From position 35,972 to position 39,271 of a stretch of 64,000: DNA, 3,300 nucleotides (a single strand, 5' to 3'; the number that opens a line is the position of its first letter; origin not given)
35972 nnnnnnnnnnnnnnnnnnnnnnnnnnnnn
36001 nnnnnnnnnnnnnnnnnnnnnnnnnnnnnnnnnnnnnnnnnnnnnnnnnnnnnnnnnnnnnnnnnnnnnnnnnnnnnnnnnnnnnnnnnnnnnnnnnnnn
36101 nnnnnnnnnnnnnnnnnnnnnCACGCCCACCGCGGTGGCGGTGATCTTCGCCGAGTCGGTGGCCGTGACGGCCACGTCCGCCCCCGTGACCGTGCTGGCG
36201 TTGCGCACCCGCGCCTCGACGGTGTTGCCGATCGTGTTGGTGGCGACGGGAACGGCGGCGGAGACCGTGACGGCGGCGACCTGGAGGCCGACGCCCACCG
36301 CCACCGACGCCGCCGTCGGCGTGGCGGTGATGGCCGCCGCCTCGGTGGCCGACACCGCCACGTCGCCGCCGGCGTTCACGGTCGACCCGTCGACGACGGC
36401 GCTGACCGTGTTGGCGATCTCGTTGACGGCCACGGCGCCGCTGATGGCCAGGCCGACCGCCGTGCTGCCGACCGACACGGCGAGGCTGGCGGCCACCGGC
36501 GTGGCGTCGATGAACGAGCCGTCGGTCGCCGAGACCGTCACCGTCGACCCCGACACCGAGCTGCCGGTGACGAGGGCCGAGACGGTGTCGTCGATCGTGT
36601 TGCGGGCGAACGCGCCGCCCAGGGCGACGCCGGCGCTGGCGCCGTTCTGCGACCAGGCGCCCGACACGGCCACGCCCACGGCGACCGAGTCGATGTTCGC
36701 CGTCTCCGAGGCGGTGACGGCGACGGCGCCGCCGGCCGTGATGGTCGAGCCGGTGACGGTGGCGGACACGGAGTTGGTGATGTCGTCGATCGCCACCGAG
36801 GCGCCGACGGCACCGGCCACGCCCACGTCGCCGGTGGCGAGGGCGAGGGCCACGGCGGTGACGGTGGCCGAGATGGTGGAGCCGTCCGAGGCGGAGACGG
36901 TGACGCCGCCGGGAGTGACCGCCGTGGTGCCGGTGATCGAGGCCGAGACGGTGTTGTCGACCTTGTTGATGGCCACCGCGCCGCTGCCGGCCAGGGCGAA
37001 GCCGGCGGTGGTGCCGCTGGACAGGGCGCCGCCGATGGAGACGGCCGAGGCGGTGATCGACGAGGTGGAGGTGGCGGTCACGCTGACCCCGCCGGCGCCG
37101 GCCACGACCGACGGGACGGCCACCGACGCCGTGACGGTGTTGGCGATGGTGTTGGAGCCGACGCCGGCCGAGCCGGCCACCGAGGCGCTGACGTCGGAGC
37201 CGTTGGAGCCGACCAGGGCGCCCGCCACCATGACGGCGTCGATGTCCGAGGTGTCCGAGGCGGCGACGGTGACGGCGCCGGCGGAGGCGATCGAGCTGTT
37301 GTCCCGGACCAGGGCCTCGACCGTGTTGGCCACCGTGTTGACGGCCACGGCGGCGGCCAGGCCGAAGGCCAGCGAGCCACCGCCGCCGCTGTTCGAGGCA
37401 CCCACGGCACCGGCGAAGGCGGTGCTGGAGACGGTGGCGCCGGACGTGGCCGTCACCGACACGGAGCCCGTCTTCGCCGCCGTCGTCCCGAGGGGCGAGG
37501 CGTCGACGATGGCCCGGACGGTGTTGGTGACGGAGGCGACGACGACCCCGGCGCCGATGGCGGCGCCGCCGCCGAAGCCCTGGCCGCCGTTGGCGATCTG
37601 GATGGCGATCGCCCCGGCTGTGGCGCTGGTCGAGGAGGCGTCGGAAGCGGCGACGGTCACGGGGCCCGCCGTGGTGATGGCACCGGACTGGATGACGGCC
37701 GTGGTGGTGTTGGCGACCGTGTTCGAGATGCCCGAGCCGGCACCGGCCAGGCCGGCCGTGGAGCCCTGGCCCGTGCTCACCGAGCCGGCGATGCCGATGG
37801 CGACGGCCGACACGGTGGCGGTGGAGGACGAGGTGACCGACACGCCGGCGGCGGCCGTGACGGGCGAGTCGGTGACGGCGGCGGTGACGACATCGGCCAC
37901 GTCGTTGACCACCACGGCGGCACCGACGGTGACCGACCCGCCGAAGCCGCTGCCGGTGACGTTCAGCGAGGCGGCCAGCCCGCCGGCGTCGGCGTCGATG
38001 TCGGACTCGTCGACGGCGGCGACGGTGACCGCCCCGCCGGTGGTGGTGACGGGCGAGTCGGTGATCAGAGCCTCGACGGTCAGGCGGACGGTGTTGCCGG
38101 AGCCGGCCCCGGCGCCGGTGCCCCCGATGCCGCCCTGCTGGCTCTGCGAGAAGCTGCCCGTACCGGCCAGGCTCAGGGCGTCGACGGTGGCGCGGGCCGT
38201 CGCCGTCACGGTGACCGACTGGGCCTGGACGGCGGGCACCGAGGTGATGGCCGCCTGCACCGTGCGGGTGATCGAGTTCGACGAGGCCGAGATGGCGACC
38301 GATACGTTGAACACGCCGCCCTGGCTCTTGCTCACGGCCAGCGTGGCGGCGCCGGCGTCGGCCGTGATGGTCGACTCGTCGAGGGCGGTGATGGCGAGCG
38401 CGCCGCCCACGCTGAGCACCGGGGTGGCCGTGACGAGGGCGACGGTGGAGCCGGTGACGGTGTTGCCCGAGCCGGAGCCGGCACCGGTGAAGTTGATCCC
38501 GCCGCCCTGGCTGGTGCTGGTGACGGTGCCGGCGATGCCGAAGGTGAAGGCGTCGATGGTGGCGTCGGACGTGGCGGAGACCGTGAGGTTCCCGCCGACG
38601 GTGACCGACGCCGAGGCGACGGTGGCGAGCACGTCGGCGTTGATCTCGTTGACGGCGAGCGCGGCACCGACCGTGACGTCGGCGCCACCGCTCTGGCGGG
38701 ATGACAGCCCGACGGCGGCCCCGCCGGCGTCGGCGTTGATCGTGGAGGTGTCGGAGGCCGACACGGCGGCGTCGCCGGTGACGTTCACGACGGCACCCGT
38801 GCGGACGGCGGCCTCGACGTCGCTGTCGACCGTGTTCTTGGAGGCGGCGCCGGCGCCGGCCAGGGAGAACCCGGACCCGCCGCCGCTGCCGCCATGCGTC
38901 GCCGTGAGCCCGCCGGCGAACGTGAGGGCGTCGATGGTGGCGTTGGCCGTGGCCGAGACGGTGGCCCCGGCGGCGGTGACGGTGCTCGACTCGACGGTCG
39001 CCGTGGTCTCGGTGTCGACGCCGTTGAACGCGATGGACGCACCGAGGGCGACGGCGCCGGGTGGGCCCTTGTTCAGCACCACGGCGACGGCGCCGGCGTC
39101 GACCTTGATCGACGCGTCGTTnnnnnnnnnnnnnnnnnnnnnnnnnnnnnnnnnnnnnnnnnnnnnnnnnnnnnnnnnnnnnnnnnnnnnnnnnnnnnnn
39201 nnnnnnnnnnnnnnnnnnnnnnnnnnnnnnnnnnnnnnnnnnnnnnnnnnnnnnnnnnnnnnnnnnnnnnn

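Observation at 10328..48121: One uninterrupted 37,794-nt ORF: a 12,597-residue secreted giant protein filling 59 percent of the window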

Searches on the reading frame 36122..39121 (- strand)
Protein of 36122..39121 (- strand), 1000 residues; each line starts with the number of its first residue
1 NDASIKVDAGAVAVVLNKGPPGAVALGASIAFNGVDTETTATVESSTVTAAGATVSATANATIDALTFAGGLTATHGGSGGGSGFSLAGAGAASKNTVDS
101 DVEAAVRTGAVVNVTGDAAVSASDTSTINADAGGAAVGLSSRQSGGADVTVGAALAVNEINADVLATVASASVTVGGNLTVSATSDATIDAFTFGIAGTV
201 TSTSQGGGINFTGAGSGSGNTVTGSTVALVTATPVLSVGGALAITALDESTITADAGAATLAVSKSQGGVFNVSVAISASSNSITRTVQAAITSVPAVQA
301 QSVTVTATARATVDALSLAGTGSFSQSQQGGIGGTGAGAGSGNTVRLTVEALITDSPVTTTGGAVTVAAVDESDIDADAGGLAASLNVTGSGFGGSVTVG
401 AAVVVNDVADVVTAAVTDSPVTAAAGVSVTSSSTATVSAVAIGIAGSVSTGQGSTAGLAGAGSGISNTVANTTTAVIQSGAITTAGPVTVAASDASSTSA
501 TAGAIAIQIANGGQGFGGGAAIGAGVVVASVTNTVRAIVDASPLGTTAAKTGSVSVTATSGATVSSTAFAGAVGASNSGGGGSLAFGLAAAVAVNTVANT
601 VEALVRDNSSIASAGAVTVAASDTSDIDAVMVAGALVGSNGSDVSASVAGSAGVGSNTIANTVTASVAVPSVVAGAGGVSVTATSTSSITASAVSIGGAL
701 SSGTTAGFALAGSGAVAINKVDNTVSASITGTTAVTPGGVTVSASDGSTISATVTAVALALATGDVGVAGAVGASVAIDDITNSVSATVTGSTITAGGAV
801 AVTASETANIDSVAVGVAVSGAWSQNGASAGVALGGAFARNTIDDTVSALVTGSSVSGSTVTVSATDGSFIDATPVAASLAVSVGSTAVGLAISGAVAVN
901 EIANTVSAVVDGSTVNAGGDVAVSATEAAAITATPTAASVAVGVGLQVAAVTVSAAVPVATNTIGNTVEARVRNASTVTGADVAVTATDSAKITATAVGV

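Call 7: search_protein_families(library=pfam, proteins=[window:36122-39121:-], max_evalue=0.01)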
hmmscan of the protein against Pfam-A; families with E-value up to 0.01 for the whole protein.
window:36122-39121:- (1000 aa): 0 families

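Call 24: search_protein_families(library=ncbifam, proteins=[window:36122-39121:-], max_evalue=0.01)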
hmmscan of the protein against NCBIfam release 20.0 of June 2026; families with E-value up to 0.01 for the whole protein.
window:36122-39121:- (1000 aa): 1 family
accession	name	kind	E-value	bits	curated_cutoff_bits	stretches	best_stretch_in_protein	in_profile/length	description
NF012206.1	LktA_tand_53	repeat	1e-114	374.7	50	16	585-636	2-52/53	tandem repeat-containing filamentous protein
